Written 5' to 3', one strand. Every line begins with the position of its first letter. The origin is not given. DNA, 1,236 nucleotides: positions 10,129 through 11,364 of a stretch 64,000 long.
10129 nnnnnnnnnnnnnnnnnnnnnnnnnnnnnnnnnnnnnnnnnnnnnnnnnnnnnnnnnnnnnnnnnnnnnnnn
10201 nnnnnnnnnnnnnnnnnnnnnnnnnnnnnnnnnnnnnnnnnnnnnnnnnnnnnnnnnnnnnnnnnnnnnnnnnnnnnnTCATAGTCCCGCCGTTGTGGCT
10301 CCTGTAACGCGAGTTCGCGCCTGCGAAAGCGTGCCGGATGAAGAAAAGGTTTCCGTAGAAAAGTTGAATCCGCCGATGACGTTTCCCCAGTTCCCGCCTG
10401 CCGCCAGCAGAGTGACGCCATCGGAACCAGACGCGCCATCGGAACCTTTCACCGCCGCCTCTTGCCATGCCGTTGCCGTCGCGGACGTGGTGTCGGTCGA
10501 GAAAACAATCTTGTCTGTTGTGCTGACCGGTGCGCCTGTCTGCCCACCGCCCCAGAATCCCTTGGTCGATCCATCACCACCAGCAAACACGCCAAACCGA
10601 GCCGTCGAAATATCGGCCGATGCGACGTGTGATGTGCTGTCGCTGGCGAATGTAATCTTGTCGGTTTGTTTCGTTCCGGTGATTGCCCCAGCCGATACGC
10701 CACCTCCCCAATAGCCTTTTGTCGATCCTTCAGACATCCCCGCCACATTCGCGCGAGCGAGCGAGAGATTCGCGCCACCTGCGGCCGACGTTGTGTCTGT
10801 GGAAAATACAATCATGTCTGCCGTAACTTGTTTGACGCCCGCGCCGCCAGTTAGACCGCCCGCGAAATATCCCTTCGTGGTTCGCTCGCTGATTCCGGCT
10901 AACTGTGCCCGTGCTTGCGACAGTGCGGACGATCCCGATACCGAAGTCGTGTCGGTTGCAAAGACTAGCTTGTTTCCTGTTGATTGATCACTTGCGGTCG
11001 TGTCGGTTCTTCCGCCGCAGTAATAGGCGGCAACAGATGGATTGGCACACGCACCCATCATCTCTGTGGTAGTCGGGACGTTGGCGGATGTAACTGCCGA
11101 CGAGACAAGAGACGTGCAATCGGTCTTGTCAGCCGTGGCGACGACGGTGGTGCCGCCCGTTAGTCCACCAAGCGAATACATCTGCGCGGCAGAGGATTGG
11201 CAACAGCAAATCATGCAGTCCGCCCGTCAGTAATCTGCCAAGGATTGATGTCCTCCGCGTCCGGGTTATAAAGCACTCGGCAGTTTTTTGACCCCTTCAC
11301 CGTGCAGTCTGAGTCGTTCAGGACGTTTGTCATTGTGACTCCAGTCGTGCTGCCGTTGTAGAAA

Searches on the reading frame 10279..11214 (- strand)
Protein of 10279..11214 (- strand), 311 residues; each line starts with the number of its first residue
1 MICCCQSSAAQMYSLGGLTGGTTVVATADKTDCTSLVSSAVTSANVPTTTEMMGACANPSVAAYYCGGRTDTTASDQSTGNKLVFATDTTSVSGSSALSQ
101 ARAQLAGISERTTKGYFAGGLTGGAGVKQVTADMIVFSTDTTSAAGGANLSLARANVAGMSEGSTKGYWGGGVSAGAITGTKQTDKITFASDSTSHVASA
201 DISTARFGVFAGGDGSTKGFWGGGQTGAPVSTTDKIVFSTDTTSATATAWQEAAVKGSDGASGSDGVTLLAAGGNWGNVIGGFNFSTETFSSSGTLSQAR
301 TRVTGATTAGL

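Call 120: search_protein_families(library=phrogs, max_evalue=0.00001, proteins=[window:10279-11214:-])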
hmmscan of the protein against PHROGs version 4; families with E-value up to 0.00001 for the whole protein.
window:10279-11214:- (311 aa): 1 family
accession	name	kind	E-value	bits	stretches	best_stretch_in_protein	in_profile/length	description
phrog_19111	-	unknown function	3.9e-22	79.6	1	15-304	35-315/443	-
